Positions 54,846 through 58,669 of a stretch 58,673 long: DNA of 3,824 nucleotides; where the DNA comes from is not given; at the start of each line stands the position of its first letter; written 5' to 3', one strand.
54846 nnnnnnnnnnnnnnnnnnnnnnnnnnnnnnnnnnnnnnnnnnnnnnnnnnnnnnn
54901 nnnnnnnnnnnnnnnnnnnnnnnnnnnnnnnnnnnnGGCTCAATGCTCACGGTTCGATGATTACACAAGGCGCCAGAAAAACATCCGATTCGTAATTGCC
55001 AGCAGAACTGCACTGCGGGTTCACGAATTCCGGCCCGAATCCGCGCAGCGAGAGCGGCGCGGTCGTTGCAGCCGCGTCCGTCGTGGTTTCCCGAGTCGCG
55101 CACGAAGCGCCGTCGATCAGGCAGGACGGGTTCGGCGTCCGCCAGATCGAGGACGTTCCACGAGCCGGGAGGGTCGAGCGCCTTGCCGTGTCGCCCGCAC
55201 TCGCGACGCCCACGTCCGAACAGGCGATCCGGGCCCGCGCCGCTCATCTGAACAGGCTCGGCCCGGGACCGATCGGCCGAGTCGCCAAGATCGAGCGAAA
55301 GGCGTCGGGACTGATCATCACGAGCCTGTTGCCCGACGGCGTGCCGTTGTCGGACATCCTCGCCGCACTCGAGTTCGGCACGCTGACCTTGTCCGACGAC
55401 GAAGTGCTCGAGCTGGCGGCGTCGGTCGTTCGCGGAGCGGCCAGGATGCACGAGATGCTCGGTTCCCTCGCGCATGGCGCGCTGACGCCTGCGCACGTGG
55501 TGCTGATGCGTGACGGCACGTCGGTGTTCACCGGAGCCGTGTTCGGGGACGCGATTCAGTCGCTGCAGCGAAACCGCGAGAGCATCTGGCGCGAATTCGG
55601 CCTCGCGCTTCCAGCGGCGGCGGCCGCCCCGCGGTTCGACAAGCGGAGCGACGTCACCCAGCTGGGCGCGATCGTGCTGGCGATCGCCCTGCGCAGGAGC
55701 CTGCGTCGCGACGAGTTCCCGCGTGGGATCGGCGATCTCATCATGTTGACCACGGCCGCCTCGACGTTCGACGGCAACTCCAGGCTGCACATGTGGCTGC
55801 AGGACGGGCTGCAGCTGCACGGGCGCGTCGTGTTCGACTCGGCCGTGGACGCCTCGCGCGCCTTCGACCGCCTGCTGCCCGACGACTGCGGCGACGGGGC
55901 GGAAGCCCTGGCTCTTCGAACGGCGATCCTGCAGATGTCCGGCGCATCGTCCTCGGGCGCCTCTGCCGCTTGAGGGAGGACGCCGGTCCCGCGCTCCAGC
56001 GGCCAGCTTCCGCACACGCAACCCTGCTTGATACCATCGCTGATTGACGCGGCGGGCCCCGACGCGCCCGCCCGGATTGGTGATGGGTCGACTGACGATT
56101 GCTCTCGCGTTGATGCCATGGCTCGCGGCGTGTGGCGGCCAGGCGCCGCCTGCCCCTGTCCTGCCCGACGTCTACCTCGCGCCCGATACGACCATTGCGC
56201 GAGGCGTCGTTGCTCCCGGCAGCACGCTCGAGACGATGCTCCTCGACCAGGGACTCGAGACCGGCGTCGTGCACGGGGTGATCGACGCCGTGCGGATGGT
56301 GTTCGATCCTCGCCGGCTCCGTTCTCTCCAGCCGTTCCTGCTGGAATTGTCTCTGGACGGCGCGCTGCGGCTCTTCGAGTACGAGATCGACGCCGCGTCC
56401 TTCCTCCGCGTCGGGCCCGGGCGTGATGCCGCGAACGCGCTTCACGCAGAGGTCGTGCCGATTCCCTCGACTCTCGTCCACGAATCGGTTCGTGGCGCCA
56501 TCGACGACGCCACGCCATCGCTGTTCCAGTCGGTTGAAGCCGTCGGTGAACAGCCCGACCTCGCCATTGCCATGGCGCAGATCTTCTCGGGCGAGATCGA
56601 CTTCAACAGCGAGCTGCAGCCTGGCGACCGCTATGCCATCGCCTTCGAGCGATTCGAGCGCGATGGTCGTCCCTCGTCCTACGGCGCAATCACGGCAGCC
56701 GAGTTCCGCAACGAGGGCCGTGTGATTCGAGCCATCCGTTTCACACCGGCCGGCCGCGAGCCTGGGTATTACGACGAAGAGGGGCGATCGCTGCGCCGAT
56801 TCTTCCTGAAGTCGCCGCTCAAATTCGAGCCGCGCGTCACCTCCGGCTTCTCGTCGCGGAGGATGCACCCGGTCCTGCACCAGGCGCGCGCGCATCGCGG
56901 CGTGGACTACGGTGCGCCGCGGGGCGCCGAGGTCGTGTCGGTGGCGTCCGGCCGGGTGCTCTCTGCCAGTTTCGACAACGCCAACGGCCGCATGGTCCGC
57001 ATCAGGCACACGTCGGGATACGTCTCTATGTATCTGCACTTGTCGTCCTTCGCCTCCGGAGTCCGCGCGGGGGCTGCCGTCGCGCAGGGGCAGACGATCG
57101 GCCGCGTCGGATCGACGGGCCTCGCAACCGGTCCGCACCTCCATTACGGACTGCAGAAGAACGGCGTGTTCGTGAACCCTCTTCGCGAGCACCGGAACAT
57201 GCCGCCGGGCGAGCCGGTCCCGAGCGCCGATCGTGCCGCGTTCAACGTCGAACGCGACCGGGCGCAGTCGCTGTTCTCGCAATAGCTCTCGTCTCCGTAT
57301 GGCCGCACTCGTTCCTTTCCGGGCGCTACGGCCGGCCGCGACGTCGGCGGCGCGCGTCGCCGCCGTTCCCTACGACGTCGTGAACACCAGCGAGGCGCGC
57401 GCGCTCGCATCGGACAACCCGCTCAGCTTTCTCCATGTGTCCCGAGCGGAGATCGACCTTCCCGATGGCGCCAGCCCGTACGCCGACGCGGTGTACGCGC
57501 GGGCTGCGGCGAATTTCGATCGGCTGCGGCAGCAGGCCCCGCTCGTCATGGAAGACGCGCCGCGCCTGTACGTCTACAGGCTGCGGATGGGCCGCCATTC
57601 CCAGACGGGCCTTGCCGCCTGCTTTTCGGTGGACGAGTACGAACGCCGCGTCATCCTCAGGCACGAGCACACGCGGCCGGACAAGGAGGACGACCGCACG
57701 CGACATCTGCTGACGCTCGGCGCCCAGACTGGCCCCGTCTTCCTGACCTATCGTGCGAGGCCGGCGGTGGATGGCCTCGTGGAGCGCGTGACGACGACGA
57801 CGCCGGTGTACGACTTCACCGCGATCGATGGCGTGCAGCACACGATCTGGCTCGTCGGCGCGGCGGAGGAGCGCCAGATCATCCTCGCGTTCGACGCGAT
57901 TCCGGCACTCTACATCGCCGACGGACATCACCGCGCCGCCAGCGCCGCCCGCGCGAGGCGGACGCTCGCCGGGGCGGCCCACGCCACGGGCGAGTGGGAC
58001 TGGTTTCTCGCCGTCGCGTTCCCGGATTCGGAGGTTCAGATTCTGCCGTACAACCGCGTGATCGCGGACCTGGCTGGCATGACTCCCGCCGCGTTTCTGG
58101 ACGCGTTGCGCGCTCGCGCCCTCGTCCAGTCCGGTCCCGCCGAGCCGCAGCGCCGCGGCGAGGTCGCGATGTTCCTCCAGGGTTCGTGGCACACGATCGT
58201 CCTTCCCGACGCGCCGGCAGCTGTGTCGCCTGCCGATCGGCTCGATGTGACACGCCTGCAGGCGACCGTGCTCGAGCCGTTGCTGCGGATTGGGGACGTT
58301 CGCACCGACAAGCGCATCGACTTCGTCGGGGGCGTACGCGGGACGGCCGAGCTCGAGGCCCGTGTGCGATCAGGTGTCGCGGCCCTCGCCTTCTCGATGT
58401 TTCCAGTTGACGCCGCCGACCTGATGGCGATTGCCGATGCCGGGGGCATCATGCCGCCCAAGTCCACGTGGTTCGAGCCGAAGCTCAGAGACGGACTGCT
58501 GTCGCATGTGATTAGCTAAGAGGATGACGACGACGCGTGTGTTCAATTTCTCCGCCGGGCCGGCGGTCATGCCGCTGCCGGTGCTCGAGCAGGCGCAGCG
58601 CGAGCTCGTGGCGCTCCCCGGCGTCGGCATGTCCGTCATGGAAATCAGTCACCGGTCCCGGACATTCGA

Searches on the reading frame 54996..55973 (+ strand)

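Call 42: search_protein_families(library=pfam, proteins=[window:54996-55973:+], max_evalue=1)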
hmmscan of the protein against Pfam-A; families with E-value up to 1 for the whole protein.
window:54996-55973:+ (325 aa): 1 family
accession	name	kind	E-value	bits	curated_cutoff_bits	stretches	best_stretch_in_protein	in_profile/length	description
PF11829.13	DUF3349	-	0.071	14.3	28.3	1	113-148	15-50/94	Protein of unknown function (DUF3349)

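Call 92: search_protein_families(library=pfam, proteins=[window:54996-55973:+], max_evalue=0.01)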
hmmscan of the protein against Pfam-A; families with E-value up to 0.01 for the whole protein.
window:54996-55973:+ (325 aa): 0 families

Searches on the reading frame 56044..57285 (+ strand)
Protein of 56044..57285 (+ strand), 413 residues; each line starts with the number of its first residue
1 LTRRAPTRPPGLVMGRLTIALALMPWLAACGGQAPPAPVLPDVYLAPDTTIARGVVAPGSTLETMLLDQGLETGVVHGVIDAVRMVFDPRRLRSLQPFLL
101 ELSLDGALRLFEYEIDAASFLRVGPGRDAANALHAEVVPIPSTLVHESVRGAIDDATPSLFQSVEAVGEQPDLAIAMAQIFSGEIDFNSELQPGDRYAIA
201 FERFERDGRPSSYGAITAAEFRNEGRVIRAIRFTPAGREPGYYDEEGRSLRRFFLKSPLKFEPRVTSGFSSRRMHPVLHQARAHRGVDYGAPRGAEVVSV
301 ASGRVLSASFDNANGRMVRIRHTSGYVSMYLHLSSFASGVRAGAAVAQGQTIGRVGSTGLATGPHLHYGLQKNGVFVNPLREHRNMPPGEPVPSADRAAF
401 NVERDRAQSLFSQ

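Call 92: search_protein_families(library=pfam, proteins=[window:56044-57285:+], max_evalue=0.01)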
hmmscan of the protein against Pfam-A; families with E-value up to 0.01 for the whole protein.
window:56044-57285:+ (413 aa): 2 families
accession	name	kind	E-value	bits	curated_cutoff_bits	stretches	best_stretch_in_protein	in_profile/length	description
PF01551.29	Peptidase_M23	-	1.2e-29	102.7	28.7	1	283-379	2-96/96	Peptidase family M23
PF19425.4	Csd3_N2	-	3.8e-05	24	27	1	159-270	16-121/122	Csd3 second domain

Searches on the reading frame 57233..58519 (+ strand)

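Call 92: search_protein_families(library=pfam, proteins=[window:57233-58519:+], max_evalue=0.01)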
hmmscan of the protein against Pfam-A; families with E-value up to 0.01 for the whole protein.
window:57233-58519:+ (428 aa): 1 family
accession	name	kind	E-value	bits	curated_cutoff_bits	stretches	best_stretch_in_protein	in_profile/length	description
PF06245.16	DUF1015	-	7.8e-95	318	25.8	1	27-340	2-325/325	Protein of unknown function (DUF1015)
